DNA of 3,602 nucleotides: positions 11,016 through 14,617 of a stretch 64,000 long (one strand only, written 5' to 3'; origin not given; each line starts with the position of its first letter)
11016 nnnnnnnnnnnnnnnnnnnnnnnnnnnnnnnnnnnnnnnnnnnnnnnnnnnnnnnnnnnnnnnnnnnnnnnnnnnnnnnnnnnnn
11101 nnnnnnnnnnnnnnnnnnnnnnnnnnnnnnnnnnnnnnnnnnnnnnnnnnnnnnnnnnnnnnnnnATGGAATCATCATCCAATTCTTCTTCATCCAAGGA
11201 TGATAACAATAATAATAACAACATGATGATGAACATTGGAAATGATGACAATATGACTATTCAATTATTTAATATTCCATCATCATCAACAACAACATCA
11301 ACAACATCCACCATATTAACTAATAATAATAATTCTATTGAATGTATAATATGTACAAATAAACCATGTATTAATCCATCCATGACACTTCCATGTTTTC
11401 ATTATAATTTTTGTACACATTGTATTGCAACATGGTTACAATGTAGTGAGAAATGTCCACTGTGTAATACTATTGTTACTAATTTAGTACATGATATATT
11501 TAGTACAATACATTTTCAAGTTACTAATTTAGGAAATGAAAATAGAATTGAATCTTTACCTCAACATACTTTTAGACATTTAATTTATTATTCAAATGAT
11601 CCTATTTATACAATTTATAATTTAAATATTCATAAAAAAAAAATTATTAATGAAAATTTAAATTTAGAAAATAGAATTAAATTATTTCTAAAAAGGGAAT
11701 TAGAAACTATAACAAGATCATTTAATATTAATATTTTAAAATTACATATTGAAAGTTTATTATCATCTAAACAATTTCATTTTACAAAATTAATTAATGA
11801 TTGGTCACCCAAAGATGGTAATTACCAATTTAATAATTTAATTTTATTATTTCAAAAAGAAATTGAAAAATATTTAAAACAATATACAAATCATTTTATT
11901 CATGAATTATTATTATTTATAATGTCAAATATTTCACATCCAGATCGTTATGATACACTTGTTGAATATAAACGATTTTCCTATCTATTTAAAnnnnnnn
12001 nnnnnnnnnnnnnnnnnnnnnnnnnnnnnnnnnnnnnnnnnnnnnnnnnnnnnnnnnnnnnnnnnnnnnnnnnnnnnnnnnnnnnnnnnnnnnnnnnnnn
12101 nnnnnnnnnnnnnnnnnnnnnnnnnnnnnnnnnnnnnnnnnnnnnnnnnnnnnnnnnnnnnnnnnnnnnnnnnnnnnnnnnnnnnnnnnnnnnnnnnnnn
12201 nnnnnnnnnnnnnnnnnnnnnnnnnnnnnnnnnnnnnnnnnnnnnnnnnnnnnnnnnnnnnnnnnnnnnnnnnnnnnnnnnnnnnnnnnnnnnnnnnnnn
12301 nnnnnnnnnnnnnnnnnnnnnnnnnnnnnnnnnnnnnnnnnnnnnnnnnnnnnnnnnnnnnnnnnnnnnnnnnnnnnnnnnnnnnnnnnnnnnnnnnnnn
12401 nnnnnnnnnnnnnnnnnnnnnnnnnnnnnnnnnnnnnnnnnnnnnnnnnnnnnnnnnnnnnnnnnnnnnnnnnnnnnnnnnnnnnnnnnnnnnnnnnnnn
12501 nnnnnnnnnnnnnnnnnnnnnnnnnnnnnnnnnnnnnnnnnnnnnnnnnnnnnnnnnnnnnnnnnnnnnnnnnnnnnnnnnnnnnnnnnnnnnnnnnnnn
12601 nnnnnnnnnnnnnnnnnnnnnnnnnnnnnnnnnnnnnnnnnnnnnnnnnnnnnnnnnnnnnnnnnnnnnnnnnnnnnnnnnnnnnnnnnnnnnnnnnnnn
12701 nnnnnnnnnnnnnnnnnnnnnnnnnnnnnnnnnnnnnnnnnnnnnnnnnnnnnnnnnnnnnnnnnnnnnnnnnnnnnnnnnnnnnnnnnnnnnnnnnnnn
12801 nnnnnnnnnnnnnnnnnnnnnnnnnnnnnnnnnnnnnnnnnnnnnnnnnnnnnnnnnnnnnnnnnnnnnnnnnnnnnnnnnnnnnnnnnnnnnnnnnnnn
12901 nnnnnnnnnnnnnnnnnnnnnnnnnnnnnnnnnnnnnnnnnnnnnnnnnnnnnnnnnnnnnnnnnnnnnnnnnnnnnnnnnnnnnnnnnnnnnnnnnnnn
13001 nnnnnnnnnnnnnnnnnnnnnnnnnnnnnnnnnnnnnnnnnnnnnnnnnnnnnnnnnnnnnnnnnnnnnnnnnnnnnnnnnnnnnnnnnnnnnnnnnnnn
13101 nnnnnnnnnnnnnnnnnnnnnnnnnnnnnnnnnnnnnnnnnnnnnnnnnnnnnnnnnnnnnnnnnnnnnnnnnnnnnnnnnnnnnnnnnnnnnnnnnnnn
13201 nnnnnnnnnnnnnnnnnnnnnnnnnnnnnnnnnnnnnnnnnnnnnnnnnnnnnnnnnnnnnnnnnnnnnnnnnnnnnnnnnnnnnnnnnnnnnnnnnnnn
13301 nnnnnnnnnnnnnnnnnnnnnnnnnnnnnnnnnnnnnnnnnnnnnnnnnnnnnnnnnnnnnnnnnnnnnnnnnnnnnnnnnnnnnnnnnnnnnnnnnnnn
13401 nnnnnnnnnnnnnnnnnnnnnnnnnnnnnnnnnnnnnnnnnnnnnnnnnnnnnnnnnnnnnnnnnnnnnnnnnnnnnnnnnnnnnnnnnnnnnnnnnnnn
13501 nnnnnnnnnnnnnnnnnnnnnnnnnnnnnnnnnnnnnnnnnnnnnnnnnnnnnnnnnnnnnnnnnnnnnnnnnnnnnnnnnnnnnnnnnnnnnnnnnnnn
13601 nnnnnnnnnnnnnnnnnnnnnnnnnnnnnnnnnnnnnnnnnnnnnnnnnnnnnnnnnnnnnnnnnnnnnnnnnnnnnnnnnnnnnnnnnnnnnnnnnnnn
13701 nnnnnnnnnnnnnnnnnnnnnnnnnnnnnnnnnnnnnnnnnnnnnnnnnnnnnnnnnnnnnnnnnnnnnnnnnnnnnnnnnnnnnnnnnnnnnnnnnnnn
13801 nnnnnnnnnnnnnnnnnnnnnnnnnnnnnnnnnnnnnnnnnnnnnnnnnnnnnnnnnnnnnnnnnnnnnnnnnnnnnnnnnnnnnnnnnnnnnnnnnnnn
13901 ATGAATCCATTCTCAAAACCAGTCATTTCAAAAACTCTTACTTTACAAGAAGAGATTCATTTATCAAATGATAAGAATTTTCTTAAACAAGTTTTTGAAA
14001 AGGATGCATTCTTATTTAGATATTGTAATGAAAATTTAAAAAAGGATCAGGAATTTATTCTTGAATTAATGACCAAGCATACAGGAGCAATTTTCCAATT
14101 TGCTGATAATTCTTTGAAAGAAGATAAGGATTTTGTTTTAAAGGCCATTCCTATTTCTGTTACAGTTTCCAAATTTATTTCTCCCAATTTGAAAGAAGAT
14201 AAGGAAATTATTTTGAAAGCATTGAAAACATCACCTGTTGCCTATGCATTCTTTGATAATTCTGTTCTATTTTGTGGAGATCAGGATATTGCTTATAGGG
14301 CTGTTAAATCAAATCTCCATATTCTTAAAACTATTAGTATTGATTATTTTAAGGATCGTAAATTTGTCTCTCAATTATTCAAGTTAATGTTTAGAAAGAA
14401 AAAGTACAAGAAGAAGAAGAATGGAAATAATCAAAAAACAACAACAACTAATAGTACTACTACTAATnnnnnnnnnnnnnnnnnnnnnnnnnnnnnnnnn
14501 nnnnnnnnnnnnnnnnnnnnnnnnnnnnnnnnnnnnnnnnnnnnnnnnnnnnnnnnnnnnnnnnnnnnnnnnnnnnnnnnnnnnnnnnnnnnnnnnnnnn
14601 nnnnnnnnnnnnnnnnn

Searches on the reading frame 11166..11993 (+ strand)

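Call 55: search_protein_families(library=pfam, proteins=[window:11166-11993:+], max_evalue=0.001)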
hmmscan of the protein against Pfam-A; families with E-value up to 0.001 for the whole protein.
window:11166-11993:+ (276 aa): 4 families
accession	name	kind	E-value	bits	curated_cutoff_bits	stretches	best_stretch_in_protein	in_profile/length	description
PF13639.12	zf-RING_2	-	1.9e-06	28.5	27.3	1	59-101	2-44/44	Ring finger domain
PF13920.12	zf-C3HC4_3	-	0.00013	22.2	27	1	59-105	4-47/49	Zinc finger, C3HC4 type (RING finger)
PF13923.12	zf-C3HC4_2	-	0.0004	20.6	27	1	59-100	1-40/40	Zinc finger, C3HC4 type (RING finger)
PF12678.13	zf-rbx1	-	0.00054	20.6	31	0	58-101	12-55/55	RING-H2 zinc finger domain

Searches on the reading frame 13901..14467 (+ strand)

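Call 55: search_protein_families(library=pfam, proteins=[window:13901-14467:+], max_evalue=0.001)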
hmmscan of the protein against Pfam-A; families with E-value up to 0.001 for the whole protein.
window:13901-14467:+ (189 aa): 1 family
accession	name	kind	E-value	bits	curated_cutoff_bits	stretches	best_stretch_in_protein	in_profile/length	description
PF13475.11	DUF4116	-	6.2e-24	83.7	24.9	3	24-59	1-36/49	Domain of unknown function (DUF4116)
